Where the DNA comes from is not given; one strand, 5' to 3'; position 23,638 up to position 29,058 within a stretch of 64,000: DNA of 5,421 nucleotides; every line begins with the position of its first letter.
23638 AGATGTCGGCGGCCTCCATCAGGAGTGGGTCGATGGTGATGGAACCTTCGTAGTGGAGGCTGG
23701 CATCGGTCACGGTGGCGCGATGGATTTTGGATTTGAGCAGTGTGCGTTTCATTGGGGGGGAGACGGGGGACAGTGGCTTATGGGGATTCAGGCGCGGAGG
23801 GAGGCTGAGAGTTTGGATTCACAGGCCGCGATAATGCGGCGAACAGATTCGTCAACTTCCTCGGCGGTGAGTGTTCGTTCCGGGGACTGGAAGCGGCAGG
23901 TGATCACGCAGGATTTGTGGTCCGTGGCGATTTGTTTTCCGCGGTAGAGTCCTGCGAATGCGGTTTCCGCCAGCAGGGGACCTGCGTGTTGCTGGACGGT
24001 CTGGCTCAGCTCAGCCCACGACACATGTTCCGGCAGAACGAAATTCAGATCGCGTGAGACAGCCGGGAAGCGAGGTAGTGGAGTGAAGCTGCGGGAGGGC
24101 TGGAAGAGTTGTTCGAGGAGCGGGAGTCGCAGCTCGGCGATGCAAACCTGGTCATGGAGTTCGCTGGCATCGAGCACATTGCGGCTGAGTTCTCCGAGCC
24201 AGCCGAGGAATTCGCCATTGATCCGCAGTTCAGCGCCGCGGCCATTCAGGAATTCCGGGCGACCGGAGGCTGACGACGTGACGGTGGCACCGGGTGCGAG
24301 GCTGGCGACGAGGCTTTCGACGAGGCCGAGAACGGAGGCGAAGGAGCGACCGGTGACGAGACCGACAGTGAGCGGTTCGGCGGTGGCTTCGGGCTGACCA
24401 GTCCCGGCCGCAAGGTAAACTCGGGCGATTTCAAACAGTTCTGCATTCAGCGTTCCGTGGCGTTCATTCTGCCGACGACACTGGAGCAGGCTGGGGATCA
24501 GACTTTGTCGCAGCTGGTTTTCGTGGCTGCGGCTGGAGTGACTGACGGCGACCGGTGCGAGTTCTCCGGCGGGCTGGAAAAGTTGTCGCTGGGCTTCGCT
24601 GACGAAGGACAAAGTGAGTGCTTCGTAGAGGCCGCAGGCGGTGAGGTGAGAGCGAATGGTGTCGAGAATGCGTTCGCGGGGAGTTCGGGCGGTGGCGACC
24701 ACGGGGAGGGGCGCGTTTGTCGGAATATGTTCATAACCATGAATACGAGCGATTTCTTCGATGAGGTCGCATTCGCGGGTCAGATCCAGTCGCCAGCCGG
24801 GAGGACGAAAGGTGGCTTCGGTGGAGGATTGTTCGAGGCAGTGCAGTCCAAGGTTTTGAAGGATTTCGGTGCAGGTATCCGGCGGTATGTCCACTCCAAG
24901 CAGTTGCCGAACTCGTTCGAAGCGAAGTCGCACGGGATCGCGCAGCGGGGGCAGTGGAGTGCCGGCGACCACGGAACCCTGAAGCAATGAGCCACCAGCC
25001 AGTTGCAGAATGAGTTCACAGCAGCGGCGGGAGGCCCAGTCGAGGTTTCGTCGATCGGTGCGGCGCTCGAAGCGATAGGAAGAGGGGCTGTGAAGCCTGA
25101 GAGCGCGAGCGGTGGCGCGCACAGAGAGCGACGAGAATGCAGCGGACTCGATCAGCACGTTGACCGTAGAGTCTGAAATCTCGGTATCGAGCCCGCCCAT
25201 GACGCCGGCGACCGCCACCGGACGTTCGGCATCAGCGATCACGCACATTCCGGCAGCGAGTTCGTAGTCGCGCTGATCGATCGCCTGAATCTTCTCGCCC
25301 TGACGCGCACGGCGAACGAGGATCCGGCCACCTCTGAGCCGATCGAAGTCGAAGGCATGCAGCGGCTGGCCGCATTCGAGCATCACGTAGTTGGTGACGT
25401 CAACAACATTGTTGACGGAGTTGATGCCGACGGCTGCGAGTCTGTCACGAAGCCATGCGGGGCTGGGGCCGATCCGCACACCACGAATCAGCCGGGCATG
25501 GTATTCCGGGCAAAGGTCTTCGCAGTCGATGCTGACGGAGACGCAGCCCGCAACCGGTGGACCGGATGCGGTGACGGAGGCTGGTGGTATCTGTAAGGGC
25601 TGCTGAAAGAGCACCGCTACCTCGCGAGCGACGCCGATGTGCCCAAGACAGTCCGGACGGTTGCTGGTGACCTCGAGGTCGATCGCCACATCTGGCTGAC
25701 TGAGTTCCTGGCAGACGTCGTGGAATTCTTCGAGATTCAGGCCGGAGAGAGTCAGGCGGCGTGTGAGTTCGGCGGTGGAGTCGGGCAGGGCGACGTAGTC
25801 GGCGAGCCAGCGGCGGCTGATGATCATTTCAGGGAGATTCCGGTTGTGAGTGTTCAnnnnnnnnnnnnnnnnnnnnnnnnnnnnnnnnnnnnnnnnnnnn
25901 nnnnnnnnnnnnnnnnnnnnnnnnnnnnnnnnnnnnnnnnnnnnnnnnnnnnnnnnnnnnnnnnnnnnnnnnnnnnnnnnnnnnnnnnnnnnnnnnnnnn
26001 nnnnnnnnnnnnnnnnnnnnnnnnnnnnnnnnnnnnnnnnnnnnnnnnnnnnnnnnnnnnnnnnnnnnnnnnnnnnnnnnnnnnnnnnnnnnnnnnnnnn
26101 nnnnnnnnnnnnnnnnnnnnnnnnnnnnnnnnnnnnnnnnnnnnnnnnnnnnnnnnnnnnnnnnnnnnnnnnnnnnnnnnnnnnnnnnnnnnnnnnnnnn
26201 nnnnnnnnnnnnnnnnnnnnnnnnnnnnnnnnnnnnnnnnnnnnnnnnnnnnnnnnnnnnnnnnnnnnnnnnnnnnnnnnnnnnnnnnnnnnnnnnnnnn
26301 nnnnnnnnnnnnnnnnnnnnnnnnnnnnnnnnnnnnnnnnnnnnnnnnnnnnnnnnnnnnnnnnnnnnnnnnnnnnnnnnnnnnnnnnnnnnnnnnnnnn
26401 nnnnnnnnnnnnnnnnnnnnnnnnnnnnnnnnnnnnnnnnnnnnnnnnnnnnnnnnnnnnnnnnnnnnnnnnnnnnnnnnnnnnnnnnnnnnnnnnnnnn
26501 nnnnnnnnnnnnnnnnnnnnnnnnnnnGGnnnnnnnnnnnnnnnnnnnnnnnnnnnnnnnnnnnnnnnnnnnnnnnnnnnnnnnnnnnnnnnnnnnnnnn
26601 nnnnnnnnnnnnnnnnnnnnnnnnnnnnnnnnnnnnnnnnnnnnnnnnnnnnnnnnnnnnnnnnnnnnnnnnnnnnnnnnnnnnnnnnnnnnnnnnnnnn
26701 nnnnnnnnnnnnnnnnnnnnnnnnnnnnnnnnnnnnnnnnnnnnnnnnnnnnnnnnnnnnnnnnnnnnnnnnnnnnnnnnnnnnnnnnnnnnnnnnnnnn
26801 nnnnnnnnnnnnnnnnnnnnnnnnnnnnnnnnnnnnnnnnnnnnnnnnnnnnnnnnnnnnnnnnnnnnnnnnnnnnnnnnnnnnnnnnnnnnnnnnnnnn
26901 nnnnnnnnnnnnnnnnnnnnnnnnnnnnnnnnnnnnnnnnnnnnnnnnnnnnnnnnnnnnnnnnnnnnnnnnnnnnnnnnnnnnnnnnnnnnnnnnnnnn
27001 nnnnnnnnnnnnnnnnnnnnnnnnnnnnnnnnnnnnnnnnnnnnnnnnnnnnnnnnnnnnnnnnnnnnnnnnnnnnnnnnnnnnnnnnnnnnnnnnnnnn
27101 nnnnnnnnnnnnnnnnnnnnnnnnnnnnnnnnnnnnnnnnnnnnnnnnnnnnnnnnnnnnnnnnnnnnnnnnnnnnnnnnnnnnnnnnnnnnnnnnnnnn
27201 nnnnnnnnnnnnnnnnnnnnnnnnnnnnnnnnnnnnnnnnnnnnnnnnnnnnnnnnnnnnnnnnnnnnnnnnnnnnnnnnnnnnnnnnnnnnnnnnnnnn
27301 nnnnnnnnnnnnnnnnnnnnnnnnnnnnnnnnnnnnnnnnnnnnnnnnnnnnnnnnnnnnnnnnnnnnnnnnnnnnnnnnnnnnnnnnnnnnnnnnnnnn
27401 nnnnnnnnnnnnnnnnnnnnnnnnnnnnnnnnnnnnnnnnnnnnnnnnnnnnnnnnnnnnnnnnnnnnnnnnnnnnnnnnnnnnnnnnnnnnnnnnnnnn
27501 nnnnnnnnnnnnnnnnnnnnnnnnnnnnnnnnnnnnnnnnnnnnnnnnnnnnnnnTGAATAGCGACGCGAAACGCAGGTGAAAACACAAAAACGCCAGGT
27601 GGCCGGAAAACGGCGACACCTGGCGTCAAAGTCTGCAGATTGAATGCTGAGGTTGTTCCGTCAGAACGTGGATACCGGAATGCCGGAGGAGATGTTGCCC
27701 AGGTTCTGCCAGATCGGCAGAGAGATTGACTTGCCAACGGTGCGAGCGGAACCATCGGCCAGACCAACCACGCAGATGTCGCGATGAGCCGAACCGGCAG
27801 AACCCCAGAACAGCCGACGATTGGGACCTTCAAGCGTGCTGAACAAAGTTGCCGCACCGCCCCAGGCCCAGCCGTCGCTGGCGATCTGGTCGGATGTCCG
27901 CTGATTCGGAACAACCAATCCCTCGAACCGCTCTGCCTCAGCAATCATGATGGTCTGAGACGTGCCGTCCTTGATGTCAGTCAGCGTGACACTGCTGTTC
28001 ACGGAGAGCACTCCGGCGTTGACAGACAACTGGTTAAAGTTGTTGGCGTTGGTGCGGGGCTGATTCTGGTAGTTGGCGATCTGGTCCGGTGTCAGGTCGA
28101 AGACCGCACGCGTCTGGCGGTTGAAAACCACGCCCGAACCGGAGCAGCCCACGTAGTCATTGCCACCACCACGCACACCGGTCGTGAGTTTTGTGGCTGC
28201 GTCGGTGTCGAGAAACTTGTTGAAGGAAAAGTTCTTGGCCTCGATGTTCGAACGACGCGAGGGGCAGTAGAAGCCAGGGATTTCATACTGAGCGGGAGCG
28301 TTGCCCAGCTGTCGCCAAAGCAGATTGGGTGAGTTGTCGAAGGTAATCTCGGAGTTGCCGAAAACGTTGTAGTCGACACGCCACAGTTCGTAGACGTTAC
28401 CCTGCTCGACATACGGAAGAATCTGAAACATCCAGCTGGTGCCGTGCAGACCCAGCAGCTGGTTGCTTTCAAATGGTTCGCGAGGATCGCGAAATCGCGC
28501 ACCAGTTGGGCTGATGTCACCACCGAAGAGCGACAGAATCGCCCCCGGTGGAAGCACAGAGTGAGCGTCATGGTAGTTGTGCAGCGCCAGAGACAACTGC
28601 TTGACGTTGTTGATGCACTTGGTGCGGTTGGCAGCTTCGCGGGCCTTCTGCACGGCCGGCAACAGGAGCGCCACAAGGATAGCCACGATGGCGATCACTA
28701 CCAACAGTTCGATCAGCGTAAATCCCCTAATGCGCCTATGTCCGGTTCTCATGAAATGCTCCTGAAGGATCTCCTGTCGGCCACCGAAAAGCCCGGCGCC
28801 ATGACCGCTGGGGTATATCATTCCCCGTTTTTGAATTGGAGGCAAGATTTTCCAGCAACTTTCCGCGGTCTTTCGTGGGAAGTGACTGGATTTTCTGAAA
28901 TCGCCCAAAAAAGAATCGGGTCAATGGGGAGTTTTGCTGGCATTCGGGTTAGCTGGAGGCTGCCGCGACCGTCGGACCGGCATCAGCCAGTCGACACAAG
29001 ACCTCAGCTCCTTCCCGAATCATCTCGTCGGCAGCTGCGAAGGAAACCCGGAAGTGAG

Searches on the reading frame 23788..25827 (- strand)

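Call 72: search_protein_families(library=pfam, proteins=[window:23788-25827:-], max_evalue=0.0001)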
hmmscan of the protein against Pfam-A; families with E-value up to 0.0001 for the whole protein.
window:23788-25827:- (679 aa): 4 families
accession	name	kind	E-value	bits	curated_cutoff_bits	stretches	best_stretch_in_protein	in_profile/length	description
PF03483.22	B3_4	-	1.9e-65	220.1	29.3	1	106-278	2-174/174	B3/4 domain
PF17759.6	tRNA_synthFbeta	-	1.1e-35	123.5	22.4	1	368-568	1-214/214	Phenylalanyl tRNA synthetase beta chain CLM domain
PF03147.19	FDX-ACB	-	1.4e-23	83.6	31.1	1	585-678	1-94/94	Ferredoxin-fold anticodon binding domain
PF03484.21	B5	-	5.5e-22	78.2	28.6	1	299-365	1-67/67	tRNA synthetase B5 domain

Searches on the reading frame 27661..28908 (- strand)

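Call 73: search_protein_families(library=pfam, proteins=[window:27661-28908:-], max_evalue=0.0001)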
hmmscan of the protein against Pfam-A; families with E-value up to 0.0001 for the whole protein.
window:27661-28908:- (415 aa): 2 families
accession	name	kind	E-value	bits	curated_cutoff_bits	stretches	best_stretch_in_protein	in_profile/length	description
PF07596.16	SBP_bac_10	-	3.8e-42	145.6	23.3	1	87-395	1-265/268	Protein of unknown function (DUF1559)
PF07963.17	N_methyl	-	1.4e-08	34.4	21.2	1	58-83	2-27/27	Prokaryotic N-terminal methylation motif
